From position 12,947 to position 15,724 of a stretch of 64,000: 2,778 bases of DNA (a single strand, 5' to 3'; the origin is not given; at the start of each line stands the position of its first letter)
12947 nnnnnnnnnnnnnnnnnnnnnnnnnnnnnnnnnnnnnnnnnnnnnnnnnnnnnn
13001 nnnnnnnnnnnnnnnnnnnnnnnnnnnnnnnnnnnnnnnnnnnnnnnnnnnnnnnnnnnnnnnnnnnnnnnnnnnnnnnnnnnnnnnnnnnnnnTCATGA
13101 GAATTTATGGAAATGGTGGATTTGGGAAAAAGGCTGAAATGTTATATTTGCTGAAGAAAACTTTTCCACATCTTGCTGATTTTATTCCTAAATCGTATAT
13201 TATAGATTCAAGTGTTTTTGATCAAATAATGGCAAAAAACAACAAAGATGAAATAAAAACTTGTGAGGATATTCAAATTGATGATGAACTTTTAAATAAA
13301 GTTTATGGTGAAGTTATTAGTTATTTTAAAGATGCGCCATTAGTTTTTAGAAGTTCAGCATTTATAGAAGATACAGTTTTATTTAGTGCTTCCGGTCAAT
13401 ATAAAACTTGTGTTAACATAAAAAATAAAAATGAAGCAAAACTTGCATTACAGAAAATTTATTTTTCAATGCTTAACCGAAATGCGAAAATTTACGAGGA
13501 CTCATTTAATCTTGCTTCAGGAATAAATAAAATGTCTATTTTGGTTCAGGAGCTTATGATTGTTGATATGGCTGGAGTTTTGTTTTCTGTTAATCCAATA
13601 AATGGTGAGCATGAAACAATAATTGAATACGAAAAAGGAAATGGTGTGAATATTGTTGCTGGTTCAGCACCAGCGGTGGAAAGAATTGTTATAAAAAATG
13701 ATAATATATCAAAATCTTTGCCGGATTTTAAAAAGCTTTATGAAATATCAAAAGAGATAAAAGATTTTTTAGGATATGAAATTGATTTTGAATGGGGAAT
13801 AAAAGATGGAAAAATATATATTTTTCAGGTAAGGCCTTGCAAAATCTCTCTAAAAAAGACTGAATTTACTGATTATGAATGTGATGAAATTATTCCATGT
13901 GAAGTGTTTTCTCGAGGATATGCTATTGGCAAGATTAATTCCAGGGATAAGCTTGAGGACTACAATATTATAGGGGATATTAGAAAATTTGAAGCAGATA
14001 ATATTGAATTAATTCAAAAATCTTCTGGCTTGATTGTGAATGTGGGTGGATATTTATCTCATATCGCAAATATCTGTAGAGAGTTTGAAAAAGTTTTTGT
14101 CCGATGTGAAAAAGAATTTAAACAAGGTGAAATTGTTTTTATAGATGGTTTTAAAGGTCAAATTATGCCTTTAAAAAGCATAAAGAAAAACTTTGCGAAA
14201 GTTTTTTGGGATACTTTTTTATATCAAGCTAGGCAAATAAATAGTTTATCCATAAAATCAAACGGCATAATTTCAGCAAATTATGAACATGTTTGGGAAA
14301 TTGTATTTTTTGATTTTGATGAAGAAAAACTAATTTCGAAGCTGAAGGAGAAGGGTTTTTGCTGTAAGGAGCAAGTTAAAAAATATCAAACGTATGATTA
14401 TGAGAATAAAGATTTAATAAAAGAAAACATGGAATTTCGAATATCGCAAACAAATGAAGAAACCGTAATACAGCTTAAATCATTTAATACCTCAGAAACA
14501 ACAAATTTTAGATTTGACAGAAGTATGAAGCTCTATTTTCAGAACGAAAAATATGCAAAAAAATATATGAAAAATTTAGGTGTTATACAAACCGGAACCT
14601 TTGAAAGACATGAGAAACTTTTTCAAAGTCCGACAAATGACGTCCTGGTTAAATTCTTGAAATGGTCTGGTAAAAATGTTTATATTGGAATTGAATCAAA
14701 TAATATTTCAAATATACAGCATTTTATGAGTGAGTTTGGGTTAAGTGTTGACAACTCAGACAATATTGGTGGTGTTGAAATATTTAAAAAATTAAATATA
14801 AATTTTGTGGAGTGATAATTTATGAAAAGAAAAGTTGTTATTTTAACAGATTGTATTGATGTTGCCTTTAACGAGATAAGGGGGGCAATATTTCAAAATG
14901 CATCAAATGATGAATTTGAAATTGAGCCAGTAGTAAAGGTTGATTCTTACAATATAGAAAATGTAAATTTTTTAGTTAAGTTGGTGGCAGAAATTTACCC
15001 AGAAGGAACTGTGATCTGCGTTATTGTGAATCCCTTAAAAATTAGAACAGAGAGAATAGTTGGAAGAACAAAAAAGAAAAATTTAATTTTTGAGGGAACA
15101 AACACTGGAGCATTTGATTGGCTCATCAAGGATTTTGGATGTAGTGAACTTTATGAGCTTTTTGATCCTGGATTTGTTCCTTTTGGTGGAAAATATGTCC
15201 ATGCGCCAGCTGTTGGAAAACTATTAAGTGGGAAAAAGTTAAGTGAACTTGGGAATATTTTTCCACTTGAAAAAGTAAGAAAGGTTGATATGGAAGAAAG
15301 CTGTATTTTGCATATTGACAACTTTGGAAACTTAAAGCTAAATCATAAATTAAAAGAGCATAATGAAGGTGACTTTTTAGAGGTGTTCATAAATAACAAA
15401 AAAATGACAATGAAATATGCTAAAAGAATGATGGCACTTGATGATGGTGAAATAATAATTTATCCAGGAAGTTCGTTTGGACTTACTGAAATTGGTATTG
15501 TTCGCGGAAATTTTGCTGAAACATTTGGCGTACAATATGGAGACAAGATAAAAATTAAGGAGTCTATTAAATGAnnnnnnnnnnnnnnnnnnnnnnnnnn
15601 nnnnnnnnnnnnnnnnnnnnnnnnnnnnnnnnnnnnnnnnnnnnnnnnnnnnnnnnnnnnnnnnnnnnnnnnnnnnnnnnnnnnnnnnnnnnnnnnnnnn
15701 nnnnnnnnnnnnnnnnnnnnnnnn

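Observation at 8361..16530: Island core: a compact seven-gene operon combining two TrpRS paralogues with radical SAM, methyltransferase, PEP-synthase-like and SAM-cleaving enzymes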

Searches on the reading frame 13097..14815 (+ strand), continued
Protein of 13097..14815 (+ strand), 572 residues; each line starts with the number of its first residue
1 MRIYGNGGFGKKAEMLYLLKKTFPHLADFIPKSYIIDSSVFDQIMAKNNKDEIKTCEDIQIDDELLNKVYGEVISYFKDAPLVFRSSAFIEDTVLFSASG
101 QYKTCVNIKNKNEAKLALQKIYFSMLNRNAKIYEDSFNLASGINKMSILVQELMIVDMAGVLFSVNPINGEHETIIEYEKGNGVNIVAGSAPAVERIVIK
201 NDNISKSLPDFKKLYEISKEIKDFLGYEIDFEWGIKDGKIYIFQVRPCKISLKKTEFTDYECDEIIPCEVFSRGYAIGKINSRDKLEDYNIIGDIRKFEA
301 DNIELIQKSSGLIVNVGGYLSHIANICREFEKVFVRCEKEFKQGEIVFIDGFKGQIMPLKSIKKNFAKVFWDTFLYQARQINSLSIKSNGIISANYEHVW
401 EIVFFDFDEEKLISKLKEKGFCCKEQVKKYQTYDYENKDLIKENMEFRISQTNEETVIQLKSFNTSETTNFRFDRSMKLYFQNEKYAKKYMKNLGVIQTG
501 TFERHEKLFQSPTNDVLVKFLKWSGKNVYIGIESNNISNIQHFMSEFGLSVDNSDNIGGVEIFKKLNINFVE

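Call 111: find_encoding_contigs(protein=P0174, flank=10000, max_places=2)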
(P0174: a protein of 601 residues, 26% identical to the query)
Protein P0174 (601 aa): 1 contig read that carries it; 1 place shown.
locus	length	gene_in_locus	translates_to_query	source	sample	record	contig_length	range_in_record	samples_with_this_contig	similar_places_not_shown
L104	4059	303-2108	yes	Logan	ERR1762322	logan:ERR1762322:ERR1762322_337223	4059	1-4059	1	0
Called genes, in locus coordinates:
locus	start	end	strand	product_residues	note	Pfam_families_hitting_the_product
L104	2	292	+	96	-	?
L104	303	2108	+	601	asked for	PF01326:PPDK_N, PF00391:PEP-utilizers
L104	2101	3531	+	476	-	PF27054:Beta_methylindole_red_C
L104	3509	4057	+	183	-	?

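Call 116: search_dna_similar(query=L102:5337-6671:+, collection=plasmids, mode=protein, max_evalue=0.001, max_rows=10)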
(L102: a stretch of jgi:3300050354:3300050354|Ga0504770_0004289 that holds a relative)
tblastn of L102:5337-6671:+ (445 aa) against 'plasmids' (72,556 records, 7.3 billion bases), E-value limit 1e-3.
No match.

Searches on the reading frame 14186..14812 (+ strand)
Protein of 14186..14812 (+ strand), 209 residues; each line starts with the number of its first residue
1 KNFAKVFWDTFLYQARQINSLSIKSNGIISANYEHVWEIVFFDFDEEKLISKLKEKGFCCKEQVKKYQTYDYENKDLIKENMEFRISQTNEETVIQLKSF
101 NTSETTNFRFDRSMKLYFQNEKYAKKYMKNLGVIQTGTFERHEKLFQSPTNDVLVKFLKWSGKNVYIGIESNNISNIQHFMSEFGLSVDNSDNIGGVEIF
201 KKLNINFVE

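Call 42: search_protein_families(library=pfam, proteins=[window:14186-14812:+], max_evalue=10)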
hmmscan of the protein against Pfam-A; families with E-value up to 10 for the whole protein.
seq(209 aa): 0 families

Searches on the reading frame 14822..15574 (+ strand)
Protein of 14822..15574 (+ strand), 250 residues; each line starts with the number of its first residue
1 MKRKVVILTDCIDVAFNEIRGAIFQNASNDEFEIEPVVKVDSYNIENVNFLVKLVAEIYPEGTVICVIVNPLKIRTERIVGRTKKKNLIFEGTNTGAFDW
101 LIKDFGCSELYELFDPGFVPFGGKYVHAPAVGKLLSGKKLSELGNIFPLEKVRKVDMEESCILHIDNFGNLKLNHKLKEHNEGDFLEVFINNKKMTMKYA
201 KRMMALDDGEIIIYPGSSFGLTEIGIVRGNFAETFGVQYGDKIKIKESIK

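Call 4: search_protein_families(library=pfam, proteins=[window:14822-15574:+], max_evalue=0.01)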
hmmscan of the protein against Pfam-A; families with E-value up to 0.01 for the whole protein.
window:14822-15574:+ (250 aa): 2 families
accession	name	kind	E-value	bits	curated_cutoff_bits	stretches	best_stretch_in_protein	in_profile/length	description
PF20257.3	SAM_HAT_C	-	3.4e-13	50.1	25.5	1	161-244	2-84/84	SAM hydroxide adenosyltransferase C-terminal domain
PF01887.21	SAM_HAT_N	-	6.2e-07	29.7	26.3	1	6-144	2-145/145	SAM hydroxide adenosyltransferase N-terminal domain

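Call 5: search_protein_families(library=ncbifam, proteins=[window:14822-15574:+], max_evalue=0.01)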
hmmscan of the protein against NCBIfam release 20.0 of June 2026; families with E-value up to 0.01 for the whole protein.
window:14822-15574:+ (250 aa): 2 families
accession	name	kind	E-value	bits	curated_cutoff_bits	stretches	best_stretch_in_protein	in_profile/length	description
NF053629.1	RSAMPyrc0463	equivalog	1.5e-10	41.1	470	1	121-246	126-254/256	(R)-S-adenosyl-L-methionine hydrolase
NF058624.1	RSAMHdlseTHET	equivalog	6.7e-10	39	350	1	117-245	122-249/250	(R)-S-adenosyl-L-methionine hydrolase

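Call 27: search_protein_families(library=padloc, proteins=[window:14822-15574:+], max_evalue=0.01)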
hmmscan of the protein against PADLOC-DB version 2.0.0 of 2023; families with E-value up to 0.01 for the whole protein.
window:14822-15574:+ (250 aa): 0 families

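Call 48: search_solved_structures(query=window:14822-15571:+, max_evalue=0.01, show_alignments=3)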
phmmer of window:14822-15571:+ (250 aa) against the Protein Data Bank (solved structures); distinct sequences matched with E-value up to 0.01: 10.
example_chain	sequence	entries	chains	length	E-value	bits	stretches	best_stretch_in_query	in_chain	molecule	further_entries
2zbu_A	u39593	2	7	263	1.5e-10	44.2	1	34-245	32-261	Uncharacterized conserved protein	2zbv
1wu8_A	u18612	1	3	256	1.1e-06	31.5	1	39-246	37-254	hypothetical protein PH0463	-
2wr8_A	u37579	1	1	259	1.2e-06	31.5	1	39-246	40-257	PUTATIVE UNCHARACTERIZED PROTEIN PH0463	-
7ccg_A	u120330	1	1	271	4.9e-05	26.2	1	41-245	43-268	DNA-directed RNA polymerase subunit delta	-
2q6o_A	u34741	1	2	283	5.4e-05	26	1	51-246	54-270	Hypothetical Protein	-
2q6i_A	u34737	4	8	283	5.4e-05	26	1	51-246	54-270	Hypothetical protein | chlorinase | Adenosyl-chloride synthase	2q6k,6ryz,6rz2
2cw5_A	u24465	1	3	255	0.00019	24.2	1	114-244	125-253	Bacterial fluorinating enzyme homolog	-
2q6l_A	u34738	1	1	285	0.00023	23.9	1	51-246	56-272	Hypothetical protein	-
2f4n_A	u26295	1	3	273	0.00046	23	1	38-246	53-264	Hypothetical protein MJ1651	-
22uy_A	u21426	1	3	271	0.00068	22.4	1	38-245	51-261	(R)-S-adenosyl-L-methionine hydrolase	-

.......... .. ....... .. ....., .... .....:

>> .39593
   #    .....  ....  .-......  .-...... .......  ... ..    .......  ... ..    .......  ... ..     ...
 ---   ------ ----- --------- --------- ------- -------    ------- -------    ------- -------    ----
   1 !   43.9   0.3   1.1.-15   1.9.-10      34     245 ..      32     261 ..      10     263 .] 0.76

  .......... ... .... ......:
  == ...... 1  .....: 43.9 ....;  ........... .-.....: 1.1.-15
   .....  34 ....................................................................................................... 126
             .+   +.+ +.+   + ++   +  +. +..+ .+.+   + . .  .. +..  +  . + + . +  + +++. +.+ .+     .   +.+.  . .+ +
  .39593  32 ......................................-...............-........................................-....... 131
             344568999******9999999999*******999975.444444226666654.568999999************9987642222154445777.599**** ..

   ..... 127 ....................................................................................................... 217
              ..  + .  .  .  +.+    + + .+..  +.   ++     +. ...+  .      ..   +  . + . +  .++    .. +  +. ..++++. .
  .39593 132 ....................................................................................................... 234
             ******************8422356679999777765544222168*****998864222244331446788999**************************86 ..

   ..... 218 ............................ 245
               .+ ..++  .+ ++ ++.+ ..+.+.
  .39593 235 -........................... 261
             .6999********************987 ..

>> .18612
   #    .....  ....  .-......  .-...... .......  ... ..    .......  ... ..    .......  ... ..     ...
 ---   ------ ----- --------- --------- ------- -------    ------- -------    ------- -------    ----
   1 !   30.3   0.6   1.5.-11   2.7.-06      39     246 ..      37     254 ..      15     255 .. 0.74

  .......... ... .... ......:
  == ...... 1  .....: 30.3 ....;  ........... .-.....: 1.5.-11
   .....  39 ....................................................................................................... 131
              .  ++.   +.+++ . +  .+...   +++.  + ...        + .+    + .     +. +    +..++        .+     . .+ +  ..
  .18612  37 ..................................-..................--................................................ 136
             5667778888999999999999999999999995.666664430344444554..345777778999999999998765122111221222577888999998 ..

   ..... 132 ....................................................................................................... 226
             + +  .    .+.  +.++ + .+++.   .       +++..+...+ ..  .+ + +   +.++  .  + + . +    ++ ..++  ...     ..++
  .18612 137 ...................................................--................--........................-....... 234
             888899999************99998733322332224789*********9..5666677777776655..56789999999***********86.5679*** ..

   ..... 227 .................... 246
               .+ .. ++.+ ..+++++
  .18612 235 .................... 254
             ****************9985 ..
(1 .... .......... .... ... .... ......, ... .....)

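Call 80: find_related_loci(query=A5, collection=viral_contigs, flank=10000)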
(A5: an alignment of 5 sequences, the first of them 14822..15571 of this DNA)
Query A5 (250 aa) in viral_contigs; peptide patterns used: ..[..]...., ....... (x = any residue, [..] = any of these).
114 stretches matched a pattern, but none encodes a relative of the query by tblastn (E <= 1e-3).

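Call 81: find_related_loci(query=A5, collection=metagenome_contigs, flank=10000)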
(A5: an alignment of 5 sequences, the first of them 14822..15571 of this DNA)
Query A5 (250 aa) in metagenome_contigs; peptide patterns used: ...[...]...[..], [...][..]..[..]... (x = any residue, [..] = any of these).
600 stretches matched a pattern (row limit reached: there are more); 5 encode a relative of the query (tblastn E <= 1e-3); 5 distinct loci.
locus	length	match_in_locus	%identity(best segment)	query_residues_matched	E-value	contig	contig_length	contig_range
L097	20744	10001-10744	70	1-247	1e-115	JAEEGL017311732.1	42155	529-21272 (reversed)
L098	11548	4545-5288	70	1-247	1e-115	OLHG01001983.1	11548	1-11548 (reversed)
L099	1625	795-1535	49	1-247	1e-84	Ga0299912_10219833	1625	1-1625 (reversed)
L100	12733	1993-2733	70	1-246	1e-116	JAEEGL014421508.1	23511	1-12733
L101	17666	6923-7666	68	3-248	6e-109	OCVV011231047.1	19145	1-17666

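Call 85: search_protein_families(library=pfam, proteins=[L101:9989-11044:+, L101:11062-12153:+, L101:12174-13979:+, L101:13933-15774:+, L101:15788-17467:+, L097:13122-13766:+, L097:13753-14205:+, L097:2109-3758:+], max_evalue=0.0001)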
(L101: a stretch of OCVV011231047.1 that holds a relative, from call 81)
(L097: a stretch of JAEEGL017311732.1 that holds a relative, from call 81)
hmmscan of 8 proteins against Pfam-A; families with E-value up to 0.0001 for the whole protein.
L101:9989-11044:+ (351 aa): 1 family
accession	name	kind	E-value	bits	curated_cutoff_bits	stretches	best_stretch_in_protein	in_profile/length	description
PF02615.19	Ldh_2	-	2e-77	261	38.8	1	8-330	3-332/333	Malate/L-lactate dehydrogenase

L101:11062-12153:+ (363 aa): 0 families

L101:12174-13979:+ (601 aa): 2 families
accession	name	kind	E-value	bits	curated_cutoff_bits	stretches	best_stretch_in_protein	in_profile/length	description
PF00005.33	ABC_tran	-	1e-30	107.6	25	1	371-525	1-136/137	ABC transporter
PF02463.25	SMC_N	-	4.9e-06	26.6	40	1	336-567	93-210/220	RecF/RecN/SMC N terminal domain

L101:13933-15774:+ (613 aa): 4 families
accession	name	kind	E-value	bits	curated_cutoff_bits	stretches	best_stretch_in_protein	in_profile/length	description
PF00005.33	ABC_tran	-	4.3e-30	105.5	25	1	384-537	2-137/137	ABC transporter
PF13304.12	AAA_21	-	1.6e-06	28.8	27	0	509-564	239-297/304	AAA domain, putative AbiEii toxin, Type IV TA system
PF02463.25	SMC_N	-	2.7e-06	27.4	40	1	395-576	26-208/220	RecF/RecN/SMC N terminal domain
PF13476.12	AAA_23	-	5.6e-05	24.3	27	1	383-497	10-131/201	AAA domain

L101:15788-17467:+ (559 aa): 1 family
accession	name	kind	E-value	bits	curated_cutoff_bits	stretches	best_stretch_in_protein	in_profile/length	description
PF14907.12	NTP_transf_5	-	1e-22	81.4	31.2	1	62-302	25-247/249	Uncharacterised nucleotidyltransferase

L097:13122-13766:+ (214 aa): 1 family
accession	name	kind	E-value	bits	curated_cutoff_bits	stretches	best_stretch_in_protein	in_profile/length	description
PF03575.23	Peptidase_S51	-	3.6e-15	56.6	23.9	1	32-199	31-206/206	Peptidase family S51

L097:13753-14205:+ (150 aa): 2 families
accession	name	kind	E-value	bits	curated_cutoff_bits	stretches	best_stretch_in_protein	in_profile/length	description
PF00149.33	Metallophos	-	1.1e-13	52.5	21.5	1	6-100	2-99/191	Calcineurin-like phosphoesterase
PF12850.12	Metallophos_2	-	2.6e-09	37.7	27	1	6-87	2-62/154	Calcineurin-like phosphoesterase superfamily domain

L097:2109-3758:+ (549 aa): 6 families
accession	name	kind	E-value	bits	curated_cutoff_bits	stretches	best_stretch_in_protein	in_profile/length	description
PF09334.17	tRNA-synt_1g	-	1.3e-126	423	20.1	1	18-409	1-390/391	tRNA synthetases class I (M)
PF00133.28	tRNA-synt_1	-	2.1e-24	86.5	22.7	1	23-260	30-250/414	tRNA synthetases class I (I, L, M and V)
PF01406.26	tRNA-synt_1e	-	1.3e-17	64.6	27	2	324-374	231-281/301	tRNA synthetases class I (C) catalytic domain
PF19303.5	Anticodon_3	-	5.4e-10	39.8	23.5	1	425-522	9-106/152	Anticodon binding domain of methionyl tRNA ligase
PF08264.19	Anticodon_1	-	4.4e-09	36.8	25.1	1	427-527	1-103/148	Anticodon-binding domain of tRNA ligase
PF01921.24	tRNA-synt_1f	-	9e-07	28.6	27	1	342-393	277-328/360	tRNA synthetases class I (K)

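Call 109: search_dna_similar(query=window:14822-15571:+, collection=plasmids, mode=protein, max_evalue=1e-10, max_rows=10)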
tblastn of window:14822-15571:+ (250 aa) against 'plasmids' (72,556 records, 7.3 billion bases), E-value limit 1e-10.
No match.
